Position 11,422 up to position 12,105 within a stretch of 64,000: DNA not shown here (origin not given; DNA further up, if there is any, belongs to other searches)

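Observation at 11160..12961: Membrane-tethered XRE regulator (duplicated NWWHPGW 2-TM module, poly-Asp/Glu tail) overlapping a DUF4097 beta-repeat protein gene: possible envelope-sensing two-gene module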

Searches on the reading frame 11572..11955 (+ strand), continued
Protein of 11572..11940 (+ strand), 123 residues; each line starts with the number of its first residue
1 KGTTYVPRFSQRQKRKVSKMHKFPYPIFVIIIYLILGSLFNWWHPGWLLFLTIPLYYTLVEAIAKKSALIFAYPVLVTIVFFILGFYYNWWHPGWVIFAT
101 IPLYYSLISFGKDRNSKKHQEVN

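Call 81: find_encoding_contigs(protein=P0244, flank=3000, max_places=2)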
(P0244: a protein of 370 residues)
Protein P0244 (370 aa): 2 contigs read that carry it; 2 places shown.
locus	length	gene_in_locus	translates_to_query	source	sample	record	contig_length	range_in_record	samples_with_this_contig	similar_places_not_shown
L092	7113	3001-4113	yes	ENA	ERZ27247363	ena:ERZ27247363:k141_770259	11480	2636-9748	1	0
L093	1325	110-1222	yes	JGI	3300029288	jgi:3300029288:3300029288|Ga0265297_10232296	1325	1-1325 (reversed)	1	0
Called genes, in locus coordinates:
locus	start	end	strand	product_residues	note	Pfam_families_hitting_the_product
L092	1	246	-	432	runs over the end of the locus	PF03313:SDH_alpha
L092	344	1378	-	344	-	PF03009:GDPD, PF13653:GDPD_2 (faint)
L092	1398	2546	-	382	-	PF01553:Acyltransferase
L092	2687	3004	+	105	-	PF03551:PadR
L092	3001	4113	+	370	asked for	PF22564:HAAS (weak)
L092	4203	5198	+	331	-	PF08447:PAS_3, PF00990:GGDEF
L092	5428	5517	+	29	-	-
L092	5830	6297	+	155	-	-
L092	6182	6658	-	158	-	PF06445:GyrI-like, PF14526:Cass2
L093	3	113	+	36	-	?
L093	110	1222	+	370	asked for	PF22564:HAAS (weak)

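Call 82: find_encoding_contigs(protein=P0290, flank=3000, max_places=2)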
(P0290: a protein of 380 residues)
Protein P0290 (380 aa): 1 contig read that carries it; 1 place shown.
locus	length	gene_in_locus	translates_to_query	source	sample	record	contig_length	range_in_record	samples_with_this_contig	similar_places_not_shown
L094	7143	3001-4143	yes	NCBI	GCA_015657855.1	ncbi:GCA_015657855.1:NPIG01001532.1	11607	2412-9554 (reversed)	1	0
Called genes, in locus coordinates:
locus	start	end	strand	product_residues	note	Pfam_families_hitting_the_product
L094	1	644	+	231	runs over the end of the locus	PF02586:SRAP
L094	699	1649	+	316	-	PF01636:APH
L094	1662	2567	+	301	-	PF01545:Cation_efflux, PF16916:ZT_dimer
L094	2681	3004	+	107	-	PF03551:PadR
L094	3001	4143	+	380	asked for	PF22564:HAAS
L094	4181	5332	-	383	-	-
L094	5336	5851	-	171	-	PF04542:Sigma70_r2, PF08281:Sigma70_r4_2 (weak), PF04545:Sigma70_r4 (weak)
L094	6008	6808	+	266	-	PF01757:Acyl_transf_3 (faint), PF07786:HGSNAT_cat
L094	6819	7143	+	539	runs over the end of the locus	PF00501:AMP-binding, PF13193:AMP-binding_C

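Call 83: find_encoding_contigs(protein=P0359, flank=3000, max_places=2)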
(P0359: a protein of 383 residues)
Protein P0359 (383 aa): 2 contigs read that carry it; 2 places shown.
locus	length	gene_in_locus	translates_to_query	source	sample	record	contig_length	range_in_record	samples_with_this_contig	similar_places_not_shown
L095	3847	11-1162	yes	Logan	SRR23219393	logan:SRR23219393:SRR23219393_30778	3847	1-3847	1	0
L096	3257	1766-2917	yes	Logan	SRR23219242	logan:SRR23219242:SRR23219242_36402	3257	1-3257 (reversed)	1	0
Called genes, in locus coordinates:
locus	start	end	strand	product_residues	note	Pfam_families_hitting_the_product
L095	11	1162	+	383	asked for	PF22564:HAAS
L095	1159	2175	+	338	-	PF13349:DUF4097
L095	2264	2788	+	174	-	PF02674:Colicin_V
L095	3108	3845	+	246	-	?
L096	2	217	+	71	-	?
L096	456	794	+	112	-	PF12844:HTH_19, PF13443:HTH_26, PF13560:HTH_31, PF01381:HTH_3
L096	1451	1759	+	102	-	PF13463:HTH_27 (weak), PF03551:PadR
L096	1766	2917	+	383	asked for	PF22564:HAAS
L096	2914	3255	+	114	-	?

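Call 87: find_encoding_contigs(protein=P0111, flank=3000, max_places=3)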
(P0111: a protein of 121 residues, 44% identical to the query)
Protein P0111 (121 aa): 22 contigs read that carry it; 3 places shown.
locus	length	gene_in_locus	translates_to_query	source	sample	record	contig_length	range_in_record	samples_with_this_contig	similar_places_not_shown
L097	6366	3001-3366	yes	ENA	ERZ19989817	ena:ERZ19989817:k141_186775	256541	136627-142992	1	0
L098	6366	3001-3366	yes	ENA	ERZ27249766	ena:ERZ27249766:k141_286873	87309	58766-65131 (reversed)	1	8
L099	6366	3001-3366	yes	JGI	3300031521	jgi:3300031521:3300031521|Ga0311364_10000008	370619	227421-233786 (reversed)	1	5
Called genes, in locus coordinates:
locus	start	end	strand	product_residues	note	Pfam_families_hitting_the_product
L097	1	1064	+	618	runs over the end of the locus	PF02653:BPD_transp_2, PF00005:ABC_tran, PF13304:AAA_21 (faint), PF12399:BCA_ABC_TP_C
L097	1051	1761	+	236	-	PF00005:ABC_tran, PF13304:AAA_21 (faint)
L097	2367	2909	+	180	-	PF02482:Ribosomal_S30AE, PF16321:Ribosom_S30AE_C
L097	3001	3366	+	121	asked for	-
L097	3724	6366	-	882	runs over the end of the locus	PF00690:Cation_ATPase_N, PF00122:E1-E2_ATPase, PF00702:Hydrolase, PF13246:Cation_ATPase, PF00689:Cation_ATPase_C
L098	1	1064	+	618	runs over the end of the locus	PF02653:BPD_transp_2, PF00005:ABC_tran, PF13304:AAA_21 (faint), PF12399:BCA_ABC_TP_C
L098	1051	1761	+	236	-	PF00005:ABC_tran, PF13304:AAA_21 (faint)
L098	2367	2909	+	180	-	PF02482:Ribosomal_S30AE, PF16321:Ribosom_S30AE_C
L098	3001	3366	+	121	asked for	-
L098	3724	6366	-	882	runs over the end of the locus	PF00690:Cation_ATPase_N, PF00122:E1-E2_ATPase, PF00702:Hydrolase, PF13246:Cation_ATPase, PF00689:Cation_ATPase_C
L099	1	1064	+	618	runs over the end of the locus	PF02653:BPD_transp_2, PF00005:ABC_tran, PF13304:AAA_21 (faint), PF12399:BCA_ABC_TP_C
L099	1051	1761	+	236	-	PF00005:ABC_tran, PF13304:AAA_21 (faint)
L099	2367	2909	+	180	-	PF02482:Ribosomal_S30AE, PF16321:Ribosom_S30AE_C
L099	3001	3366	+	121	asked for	-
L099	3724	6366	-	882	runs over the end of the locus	PF00690:Cation_ATPase_N, PF00122:E1-E2_ATPase, PF00702:Hydrolase, PF13246:Cation_ATPase, PF00689:Cation_ATPase_C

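Call 88: find_encoding_contigs(protein=P0088, flank=3000, max_places=2)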
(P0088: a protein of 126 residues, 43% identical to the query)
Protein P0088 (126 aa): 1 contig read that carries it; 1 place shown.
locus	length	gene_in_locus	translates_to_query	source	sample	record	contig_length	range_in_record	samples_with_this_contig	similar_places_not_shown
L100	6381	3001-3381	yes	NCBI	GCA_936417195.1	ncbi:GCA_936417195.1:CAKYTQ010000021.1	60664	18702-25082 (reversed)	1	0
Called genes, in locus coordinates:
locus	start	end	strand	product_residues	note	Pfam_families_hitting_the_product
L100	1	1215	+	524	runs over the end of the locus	PF01293:PEPCK_ATP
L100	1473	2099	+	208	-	PF01810:LysE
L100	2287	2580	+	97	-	PF14242:DUF4342 (weak)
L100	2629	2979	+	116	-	PF14242:DUF4342 (weak)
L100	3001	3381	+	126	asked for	-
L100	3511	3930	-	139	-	PF13527:Acetyltransf_9 (faint), PF00583:Acetyltransf_1, PF13673:Acetyltransf_10, PF13508:Acetyltransf_7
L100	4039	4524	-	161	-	PF00293:NUDIX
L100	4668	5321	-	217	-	PF03458:Gly_transporter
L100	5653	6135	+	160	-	PF22381:Staph_reg_Sar_Rot, PF01047:MarR, PF12802:MarR_2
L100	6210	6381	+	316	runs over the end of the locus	PF00108:Thiolase_N (weak), PF08545:ACP_syn_III, PF08541:ACP_syn_III_C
